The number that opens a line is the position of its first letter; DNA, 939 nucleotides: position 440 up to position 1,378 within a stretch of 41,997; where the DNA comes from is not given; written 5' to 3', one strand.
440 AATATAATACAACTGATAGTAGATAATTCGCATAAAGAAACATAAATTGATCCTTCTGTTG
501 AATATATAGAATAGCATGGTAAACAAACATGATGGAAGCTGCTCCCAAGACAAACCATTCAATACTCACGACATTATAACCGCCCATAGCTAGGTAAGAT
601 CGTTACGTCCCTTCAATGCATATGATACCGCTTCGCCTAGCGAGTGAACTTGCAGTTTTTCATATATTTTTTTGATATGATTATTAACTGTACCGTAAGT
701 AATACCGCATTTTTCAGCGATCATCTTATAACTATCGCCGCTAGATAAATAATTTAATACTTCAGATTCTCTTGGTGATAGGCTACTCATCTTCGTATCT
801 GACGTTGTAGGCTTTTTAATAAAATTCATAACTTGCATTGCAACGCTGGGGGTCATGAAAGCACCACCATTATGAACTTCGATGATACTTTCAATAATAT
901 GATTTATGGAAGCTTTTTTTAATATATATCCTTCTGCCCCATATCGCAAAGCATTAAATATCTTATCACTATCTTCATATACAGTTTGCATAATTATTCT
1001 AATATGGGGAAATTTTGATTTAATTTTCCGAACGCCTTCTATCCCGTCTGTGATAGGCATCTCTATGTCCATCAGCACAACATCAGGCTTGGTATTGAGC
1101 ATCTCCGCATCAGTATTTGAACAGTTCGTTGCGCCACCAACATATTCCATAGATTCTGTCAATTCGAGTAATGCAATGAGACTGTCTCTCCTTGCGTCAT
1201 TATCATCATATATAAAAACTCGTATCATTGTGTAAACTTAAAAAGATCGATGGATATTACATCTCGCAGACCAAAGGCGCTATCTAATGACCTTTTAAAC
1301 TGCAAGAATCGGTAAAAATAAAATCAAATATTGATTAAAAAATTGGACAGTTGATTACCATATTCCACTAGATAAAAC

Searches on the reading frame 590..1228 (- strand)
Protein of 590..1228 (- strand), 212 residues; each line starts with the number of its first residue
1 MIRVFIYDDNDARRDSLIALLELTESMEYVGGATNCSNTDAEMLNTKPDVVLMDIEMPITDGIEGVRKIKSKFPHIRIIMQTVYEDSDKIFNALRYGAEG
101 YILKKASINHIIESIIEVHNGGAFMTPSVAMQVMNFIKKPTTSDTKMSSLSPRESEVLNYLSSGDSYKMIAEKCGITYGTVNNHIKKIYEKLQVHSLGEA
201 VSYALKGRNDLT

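Call 62: search_protein_families(library=pfam, proteins=[window:590-1228:-], max_evalue=0.00001)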
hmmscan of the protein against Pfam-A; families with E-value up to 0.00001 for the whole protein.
window:590-1228:- (212 aa): 3 families
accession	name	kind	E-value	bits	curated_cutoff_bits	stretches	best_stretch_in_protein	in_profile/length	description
PF00072.30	Response_reg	-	1e-20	74.4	30.2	1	4-115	1-110/111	Response regulator receiver domain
PF00196.25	GerE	-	8.5e-18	64.2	23.5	1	148-204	1-57/57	Bacterial regulatory proteins, luxR family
PF08281.18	Sigma70_r4_2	-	9e-06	25.7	25.7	0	147-192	8-54/54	Sigma-70, region 4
